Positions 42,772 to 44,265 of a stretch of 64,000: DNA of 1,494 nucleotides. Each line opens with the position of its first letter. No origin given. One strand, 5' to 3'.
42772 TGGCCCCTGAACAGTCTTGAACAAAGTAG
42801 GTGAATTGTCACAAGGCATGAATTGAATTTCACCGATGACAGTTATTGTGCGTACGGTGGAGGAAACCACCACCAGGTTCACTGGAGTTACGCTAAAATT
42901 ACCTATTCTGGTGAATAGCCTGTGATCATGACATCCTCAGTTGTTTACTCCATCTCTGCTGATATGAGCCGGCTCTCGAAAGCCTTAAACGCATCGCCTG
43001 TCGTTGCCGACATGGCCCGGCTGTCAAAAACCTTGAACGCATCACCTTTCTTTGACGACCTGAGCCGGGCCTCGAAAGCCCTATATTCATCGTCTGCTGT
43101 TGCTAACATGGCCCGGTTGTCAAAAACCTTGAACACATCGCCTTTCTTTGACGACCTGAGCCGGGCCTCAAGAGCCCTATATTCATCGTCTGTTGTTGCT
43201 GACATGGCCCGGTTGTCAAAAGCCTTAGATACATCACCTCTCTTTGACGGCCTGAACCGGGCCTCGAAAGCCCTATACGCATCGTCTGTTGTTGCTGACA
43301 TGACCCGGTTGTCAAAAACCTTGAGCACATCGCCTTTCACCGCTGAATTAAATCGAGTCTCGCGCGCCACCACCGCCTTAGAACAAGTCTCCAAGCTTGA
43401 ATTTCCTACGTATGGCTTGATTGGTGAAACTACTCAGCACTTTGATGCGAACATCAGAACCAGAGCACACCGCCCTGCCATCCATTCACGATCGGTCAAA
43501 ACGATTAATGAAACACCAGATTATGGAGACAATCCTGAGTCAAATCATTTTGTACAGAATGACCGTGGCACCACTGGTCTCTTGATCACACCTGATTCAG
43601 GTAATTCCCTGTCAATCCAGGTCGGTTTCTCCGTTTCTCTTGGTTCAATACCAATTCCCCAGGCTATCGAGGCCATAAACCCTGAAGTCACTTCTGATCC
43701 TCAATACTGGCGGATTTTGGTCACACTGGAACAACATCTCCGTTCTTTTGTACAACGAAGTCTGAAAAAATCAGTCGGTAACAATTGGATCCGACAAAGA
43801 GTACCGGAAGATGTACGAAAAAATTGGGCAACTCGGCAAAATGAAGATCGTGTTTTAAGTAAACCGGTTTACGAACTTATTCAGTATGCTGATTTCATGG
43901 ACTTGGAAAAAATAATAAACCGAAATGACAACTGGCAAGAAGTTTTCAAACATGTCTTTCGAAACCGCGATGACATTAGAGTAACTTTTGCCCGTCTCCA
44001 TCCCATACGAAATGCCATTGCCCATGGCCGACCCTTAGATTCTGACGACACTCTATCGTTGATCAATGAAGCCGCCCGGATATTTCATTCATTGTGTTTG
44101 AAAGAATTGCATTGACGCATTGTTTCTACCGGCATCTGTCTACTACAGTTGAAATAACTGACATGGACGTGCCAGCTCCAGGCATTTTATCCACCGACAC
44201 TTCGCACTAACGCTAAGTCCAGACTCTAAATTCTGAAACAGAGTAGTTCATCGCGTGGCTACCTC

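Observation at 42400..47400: Low-GC island with two adjacent, unrelated HEPN-motif proteins: candidate two-gene defence or abortive-infection cassette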

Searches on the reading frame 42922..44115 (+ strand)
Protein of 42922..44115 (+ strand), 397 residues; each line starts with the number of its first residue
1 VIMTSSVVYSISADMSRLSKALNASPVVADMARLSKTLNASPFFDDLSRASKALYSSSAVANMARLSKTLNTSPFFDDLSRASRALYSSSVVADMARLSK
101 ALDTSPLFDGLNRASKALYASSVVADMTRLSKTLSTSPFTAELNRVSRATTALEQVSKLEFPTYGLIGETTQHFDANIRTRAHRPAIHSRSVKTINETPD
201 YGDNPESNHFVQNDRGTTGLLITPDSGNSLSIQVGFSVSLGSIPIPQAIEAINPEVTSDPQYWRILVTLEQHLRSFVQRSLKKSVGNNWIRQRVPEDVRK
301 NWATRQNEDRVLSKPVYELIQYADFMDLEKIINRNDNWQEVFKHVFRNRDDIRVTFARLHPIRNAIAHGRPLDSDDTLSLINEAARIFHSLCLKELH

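Call 5: search_protein_families(library=pfam, proteins=[window:42922-44115:+], max_evalue=0.1)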
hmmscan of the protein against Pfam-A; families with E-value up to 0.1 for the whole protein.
window:42922-44115:+ (397 aa): 3 families
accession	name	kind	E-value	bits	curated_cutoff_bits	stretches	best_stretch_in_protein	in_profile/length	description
PF18731.6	HEPN_Swt1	-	6.4e-15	55.9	27.5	1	264-389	1-112/115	Swt1-like HEPN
PF06970.17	RepA_N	-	0.027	14.8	30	0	32-56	4-28/76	Replication initiator protein A (RepA) N-terminus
PF18735.6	HEPN_RiboL-PSP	-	0.033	14.5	28.4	1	269-387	42-181/191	RiboL-PSP-HEPN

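Call 6: search_protein_families(library=padloc, proteins=[window:42922-44115:+], max_evalue=0.1)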
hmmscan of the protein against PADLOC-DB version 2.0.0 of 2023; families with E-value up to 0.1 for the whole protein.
window:42922-44115:+ (397 aa): 5 families
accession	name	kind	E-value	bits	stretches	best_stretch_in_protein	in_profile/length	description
PDLC04592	PDC-M34B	-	1.7e-18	65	1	263-376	62-175/192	-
PDLC04591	PDC-M34B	-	9.8e-10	36.5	1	260-373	52-166/185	-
PDLC01825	CARF2--CARF_HEPN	-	0.003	14.6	1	340-389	331-371/382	-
PDLC04590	PDC-M34B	-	0.0041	15.1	1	265-375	19-129/147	-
PDLC01827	CARF2--CARF_HEPN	-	0.0045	14.3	1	322-389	315-381/393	-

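Call 10: find_homologous_proteins(query=window:42922-44115:+)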
Query window:42922-44115:+ (397 aa): 17 proteins with E <= 0.001 among 8000 candidates.
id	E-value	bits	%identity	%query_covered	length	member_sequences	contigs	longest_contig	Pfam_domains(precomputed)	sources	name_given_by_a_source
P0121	7.1e-255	862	100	99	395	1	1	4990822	PF18731.7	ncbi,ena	-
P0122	6.7e-188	642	72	99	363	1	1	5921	PF18731.7,PF26553.1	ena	-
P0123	9.2e-132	457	59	99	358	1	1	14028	PF18731.7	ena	-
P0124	3.5e-50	189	34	93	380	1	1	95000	PF18731.7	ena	-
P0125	2.4e-48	183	52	41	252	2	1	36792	PF18731.7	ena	-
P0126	6.7e-48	182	50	44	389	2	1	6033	PF18731.7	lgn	-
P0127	1.2e-47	181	50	42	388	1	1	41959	PF18731.7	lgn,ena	-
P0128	2.8e-46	176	35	78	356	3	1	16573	PF18731.7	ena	-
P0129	6.9e-46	175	43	54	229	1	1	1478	PF18731.7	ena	-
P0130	1.4e-45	174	45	50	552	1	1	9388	PF18731.7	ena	-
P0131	6.2e-45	172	45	44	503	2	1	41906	PF18731.7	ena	-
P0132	8.6e-45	171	46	45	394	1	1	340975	PF18731.7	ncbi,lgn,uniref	ncbi:Swt1 family HEPN domain-containing protein [Mesorhizobium sp. Cs1299R1N3]|uniref:Swt1 family HE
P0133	1.2e-39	154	44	41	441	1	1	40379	PF18731.7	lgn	-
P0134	1.5e-36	144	45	41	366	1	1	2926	PF18731.7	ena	-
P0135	5.7e-29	119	41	40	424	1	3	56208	PF18731.7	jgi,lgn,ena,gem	-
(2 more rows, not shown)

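Call 12: find_encoding_contigs(protein=P0122, flank=8000, max_places=4)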
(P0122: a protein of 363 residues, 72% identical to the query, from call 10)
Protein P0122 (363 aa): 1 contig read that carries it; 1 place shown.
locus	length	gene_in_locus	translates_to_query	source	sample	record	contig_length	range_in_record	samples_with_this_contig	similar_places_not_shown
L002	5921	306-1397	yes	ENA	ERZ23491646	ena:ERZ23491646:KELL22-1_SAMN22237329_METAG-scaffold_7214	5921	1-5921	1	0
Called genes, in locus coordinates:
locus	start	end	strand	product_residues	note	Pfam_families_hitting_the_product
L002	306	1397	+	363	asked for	PF26553:PDDEXK_19 (faint), PF18731:HEPN_Swt1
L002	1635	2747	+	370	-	-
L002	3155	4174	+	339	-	-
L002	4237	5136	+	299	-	-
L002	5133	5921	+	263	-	?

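Call 26: find_encoding_contigs(protein=P0124, flank=7000, max_places=2)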
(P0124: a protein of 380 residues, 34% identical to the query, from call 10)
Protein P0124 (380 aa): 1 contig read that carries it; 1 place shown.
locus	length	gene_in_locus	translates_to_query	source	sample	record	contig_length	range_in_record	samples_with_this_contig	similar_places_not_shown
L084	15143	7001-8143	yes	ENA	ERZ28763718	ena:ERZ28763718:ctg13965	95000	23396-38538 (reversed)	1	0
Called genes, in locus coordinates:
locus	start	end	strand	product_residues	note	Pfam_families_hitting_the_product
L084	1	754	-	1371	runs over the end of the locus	-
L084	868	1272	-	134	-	PF25212:HVO_A0114, PF09339:HTH_IclR, PF12840:HTH_20 (weak)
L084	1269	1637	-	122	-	PF20126:TumE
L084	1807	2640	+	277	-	-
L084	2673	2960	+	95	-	-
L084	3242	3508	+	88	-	PF10790:DUF2604, PF08817:YukD (faint)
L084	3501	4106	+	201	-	PF14455:Y4jH-like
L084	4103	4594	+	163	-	-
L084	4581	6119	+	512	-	PF14459:Prok-E2_C, PF00899:ThiF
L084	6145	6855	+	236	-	-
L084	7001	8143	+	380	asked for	PF18731:HEPN_Swt1 (weak)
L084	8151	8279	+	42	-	-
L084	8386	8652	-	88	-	PF21716:dnstrm_HI1420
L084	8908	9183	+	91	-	-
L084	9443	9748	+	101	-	-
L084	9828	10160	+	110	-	-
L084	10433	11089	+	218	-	PF01656:CbiA, PF02374:ArsA_ATPase (faint), PF07015:VirC1, PF09140:MipZ, PF10609:ParA, PF13614:AAA_31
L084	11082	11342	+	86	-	PF20605:Antitox_RHH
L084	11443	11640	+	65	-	-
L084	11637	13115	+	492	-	PF02661:Fic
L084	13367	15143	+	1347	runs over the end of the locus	PF28130:DUF8371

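Call 27: find_encoding_contigs(protein=P0128, flank=7000, max_places=2)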
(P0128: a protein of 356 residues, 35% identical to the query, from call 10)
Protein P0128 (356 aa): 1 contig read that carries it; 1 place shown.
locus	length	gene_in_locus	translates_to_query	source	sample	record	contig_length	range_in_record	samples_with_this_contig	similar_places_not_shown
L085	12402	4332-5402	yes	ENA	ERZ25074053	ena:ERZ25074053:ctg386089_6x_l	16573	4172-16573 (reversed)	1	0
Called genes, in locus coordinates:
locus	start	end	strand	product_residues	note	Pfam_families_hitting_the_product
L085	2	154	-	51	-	?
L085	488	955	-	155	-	PF02534:T4SS-DNA_transf, PF12696:TraG-D_C, PF10412:TrwB_AAD_bind (weak)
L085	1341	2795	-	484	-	-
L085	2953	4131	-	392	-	PF13384:HTH_23, PF13518:HTH_28, PF13551:HTH_29, PF13565:HTH_32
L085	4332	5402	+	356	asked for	PF18731:HEPN_Swt1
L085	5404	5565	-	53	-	-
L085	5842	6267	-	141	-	PF00589:Phage_integrase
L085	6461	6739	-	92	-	-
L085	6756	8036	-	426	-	PF01547:SBP_bac_1, PF13416:SBP_bac_8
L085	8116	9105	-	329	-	PF00528:BPD_transp_1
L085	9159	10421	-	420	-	PF00872:Transposase_mut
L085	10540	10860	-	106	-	PF21983:NikA-like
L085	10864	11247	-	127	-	-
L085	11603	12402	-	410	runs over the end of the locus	-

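Call 28: find_encoding_contigs(protein=P0132, flank=7000, max_places=2)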
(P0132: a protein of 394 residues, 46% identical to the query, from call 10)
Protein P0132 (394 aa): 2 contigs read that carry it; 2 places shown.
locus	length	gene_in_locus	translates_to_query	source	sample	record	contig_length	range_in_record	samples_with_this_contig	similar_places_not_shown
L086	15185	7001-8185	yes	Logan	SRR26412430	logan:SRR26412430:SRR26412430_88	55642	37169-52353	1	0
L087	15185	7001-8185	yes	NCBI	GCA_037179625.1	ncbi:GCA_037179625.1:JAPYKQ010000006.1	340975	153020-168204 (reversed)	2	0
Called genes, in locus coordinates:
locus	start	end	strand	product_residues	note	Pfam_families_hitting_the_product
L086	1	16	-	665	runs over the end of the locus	PF00656:Peptidase_C14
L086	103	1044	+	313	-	PF01183:Glyco_hydro_25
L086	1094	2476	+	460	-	PF09994:T6SS_Tle1-like_cat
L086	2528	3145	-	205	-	-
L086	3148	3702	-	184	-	PF12385:Peptidase_C70, PF13529:Peptidase_C39_2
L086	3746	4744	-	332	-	-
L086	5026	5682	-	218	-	PF00239:Resolvase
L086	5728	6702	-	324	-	PF13391:HNH_2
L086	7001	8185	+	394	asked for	PF18731:HEPN_Swt1 (weak)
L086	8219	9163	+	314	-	PF14279:HNH_5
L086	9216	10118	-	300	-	PF00089:Trypsin (faint), PF13365:Trypsin_2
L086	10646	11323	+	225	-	PF00092:VWA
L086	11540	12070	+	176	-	PF13672:PP2C_2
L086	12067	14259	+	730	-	PF00069:Pkinase (weak), PF01396:Zn_ribbon_Top1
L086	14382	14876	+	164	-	PF07894:SACK1 (faint), PF13091:PLDc_2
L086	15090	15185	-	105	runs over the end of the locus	PF13441:Gly-zipper_YMGG, PF13488:Gly-zipper_Omp, PF05433:Rick_17kDa_Anti (weak)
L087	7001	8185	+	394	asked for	PF18731:HEPN_Swt1 (weak)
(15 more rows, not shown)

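Call 29: find_encoding_contigs(protein=P0127, flank=7000, max_places=2)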
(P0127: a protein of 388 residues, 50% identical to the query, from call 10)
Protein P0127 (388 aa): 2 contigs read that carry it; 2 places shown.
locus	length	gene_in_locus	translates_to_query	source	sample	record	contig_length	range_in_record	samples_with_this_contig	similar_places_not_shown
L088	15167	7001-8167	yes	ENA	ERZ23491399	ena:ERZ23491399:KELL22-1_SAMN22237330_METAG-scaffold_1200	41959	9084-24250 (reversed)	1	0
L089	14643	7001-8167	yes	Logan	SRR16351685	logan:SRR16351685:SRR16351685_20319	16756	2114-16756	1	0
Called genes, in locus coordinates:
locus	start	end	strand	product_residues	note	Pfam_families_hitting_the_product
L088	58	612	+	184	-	-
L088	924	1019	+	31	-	-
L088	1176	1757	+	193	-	-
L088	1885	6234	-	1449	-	-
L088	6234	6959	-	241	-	-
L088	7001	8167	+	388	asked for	PF18731:HEPN_Swt1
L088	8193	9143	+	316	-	-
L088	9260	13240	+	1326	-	PF20720:nSTAND3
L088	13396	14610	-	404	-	PF04326:SLFN_AlbA_2, PF13749:HATPase_c_4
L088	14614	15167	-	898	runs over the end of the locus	PF02463:SMC_N (faint), PF13476:AAA_23 (weak), PF13304:AAA_21 (weak)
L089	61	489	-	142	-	-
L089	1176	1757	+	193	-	-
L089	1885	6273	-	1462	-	-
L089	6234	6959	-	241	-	-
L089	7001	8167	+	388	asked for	PF18731:HEPN_Swt1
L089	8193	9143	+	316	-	-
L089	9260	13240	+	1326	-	PF20720:nSTAND3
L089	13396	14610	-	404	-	PF04326:SLFN_AlbA_2, PF13749:HATPase_c_4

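Call 36: search_protein_families(library=padloc, proteins=[L088:8193-9143:+, L088:6234-6959:-, L086:8219-9163:+, L086:5728-6702:-], max_evalue=0.01)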
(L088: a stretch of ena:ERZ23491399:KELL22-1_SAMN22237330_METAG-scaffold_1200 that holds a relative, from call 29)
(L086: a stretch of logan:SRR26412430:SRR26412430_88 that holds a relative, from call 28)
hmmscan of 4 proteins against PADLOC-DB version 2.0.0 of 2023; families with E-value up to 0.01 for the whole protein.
L088:8193-9143:+ (316 aa): 0 families

L088:6234-6959:- (241 aa): 0 families

L086:8219-9163:+ (314 aa): 1 family
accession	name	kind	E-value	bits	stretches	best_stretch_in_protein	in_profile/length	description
PDLC00353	PtuB1|PtuB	-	0.0051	14.7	1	12-41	45-74/196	Unknown function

L086:5728-6702:- (324 aa): 3 families
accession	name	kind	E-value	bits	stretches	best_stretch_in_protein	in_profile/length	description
PDLC04132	HNH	-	4.6e-26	89.6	1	187-311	142-269/286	-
PDLC03546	HNH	-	3.7e-20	70.1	1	188-270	148-230/282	Type II restriction enzyme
PDLC03529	REase_II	-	2.7e-09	34.7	1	223-311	293-378/389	Type II restriction enzyme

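Call 37: search_protein_families(library=pfam, proteins=[L088:8193-9143:+, L088:6234-6959:-], max_evalue=0.01)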
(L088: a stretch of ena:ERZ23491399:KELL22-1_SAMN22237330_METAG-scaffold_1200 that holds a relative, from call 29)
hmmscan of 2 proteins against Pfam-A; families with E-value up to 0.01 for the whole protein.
L088:8193-9143:+ (316 aa): 1 family
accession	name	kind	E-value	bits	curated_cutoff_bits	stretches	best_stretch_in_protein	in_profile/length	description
PF04471.18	Mrr_cat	-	0.0018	18.8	21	0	180-286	9-98/115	Restriction endonuclease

L088:6234-6959:- (241 aa): 0 families

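Call 40: find_encoding_contigs(protein=P0121, flank=3000, max_places=2)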
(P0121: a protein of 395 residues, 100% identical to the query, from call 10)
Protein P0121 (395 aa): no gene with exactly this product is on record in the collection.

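Call 41: list_cluster_members(proteins=[P0121, P0003, P0001, P0122])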
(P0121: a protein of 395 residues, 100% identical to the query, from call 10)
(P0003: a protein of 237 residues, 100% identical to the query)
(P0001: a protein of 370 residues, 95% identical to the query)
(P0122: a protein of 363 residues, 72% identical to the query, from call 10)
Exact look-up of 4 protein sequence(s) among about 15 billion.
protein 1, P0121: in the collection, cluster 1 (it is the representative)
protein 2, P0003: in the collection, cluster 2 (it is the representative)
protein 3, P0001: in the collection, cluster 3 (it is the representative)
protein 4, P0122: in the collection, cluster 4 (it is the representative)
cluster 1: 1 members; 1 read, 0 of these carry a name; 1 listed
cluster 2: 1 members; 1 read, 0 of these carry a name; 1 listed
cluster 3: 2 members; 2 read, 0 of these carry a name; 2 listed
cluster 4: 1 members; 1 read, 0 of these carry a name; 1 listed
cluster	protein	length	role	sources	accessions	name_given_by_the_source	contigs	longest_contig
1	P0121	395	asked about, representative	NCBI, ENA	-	-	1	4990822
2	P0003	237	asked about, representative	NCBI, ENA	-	-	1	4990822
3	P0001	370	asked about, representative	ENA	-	-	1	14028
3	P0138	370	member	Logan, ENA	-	-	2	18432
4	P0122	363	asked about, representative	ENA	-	-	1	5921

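Call 44: search_solved_structures(query=A3, max_evalue=1, show_alignments=1)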
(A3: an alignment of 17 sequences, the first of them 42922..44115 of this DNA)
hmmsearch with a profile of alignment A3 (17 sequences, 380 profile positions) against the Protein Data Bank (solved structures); distinct sequences matched with E-value up to 1: 0.

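Call 47: search_protein_representatives(protein=window:42922-44115:+)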
Query: 397 residues. Proteins with E-value up to 0.001 (for the whole library): 1792; up to 1e-10: 921; up to 1e-30: 85. The best 150 are listed.
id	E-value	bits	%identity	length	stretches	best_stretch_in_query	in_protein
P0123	2.9e-132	457.4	72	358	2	123-397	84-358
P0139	2.8e-83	296.3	50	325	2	214-397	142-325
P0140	1.5e-82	293.8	39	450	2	16-397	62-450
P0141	5.5e-57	209.8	32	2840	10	13-140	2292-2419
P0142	1.1e-55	205.5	39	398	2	221-397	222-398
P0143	3.5e-52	194.0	43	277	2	226-397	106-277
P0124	1.1e-50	189.0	35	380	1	45-393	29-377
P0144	4.1e-50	187.2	41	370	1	165-397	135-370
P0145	1.2e-49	185.6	39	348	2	210-395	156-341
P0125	7.7e-49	183.0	51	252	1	232-397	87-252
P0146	1.0e-47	179.3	51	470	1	235-396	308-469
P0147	2.8e-47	177.9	31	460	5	222-397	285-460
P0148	9.8e-47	176.0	48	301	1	224-397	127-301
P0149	2.6e-45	171.4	49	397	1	233-397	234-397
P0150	8.7e-45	169.6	46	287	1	228-392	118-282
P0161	9.1e-43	163.0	44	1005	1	220-397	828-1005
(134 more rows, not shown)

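Call 49: search_protein_families(library=ncbifam, proteins=[window:42922-44115:+], max_evalue=0.001)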
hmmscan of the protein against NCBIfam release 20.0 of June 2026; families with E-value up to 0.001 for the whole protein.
window:42922-44115:+ (397 aa): 0 families

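Call 50: find_related_loci(query=A3, collection=viral_contigs, flank=6000)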
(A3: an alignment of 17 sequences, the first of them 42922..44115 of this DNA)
Query A3 (397 aa) in viral_contigs; peptide patterns used: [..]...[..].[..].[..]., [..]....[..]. (x = any residue, [..] = any of these).
46 stretches matched a pattern, but none encodes a relative of the query by tblastn (E <= 1e-3).

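Call 51: predict_structure(alignment_id=A3)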
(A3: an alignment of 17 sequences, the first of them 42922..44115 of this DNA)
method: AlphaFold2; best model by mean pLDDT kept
length: 397 residues; sequences in the alignment: 17
mean_pLDDT: 58.9   pTM: 0.39
mean pLDDT of the five models: 58.9, 57.7, 57.0, 55.8, 53.8
residues with pLDDT >= 90: 93; 70-90: 43; 50-70: 58; < 50: 203
segments of 3 or more residues with pLDDT < 50: 1-4, 41-76, 81-90, 104-108, 110-112, 129-247, 249-254
pLDDT, mean of each block of 10 residues (from residue 1): 48 65 61 55 46 42 45 48 47 51 46 48 48 44 42 36 26 27 28 28 34 32 34 28 41 53 87 94 94 96 94 92 95 94 91 93 88 87 89 63
secondary structure, 60 per line:
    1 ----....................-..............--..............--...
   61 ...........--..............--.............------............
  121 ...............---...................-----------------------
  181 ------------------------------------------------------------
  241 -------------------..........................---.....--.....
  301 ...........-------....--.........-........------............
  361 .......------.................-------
elements in order: H5-24 H26-39 H42-55 H58-71 H74-87 H90-102 H109-135 H139-157 H260-285 H289-293 H296-311 H319-322 H325-333 H335-342 H349-367 H374-390

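Call 55: fold_search(model_id=the predicted structure, library=pdb)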
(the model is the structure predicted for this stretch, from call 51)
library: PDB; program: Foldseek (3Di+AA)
matches with E <= 10: 149; with E <= 0.001: 0
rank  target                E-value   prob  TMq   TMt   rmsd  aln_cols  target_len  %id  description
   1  4ozs                  7.4e-01  0.07  0.08  0.16  16.7       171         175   10  RNA binding protein (released 2015-04-22)
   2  8e0n_A                7.8e-01  0.08  0.11  0.19  13.4       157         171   16  Homotrimeric variant of tcTRP9, BGL18 (released 2023-04-12)
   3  8d8j_d                1.4e+00  0.04  0.09  0.06  18.0       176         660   12  Yeast mitochondrial small subunit assembly intermediate (State 1) (released 2022-12-21)
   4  5x56_A                1.6e+00  0.14  0.13  0.39  13.1       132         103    9  Crystal structure of PSB27 from Arabidopsis thaliana (released 2017-12-27)
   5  6u42_6I               1.9e+00  0.02  0.10  0.11  28.0       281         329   12  Natively decorated ciliary doublet microtubule (released 2019-11-13)
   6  4npv                  2.2e+00  0.03  0.09  0.10  13.7       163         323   10  Crystal structure of human PDE1B bound to inhibitor 7A (6,7,8-trimethoxy-N-(pentan-3-yl)quinazolin-4-amine) (released 2014-07-16)
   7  8e0n_C                2.3e+00  0.06  0.11  0.19  13.3       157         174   20  Homotrimeric variant of tcTRP9, BGL18 (released 2023-04-12)
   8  4pqz                  2.7e+00  0.15  0.16  0.43  12.6       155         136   10  Crystal structure of swt1 C-terminal domain from yeast (released 2014-12-03)
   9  4bjn_A                2.7e+00  0.13  0.17  0.27  10.8       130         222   13  Crystal structure of the flax-rust effector AvrM-A (released 2013-10-16)
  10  6ivk_A                2.7e+00  0.04  0.09  0.12  15.6       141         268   14  Crystal structure of a membrane protein G175A (released 2019-11-06)
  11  8w6e_A                2.7e+00  0.02  0.08  0.16  20.3       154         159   16  De novo design of HBC599 binder (released 2024-11-27)
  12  4bjn_E                3.1e+00  0.12  0.17  0.26  11.4       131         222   14  Crystal structure of the flax-rust effector AvrM-A (released 2013-10-16)
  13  8tww_A                3.1e+00  0.03  0.13  0.17  14.9       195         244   11  Crystal structure of nitrile synthase AetD with substrate bound and cofactor fully assembled (released 2024-08-28)
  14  6ivm_C                3.1e+00  0.03  0.09  0.12  15.7       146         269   12  Crystal structure of a membrane protein P143A (released 2019-11-06)
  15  9cpc_3Q               3.3e+00  0.03  0.08  0.21  20.9       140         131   16  Atomic model of porcine brain ventricles cilia doublet microtubule (48-nm periodicity) (released 2024-10-23)
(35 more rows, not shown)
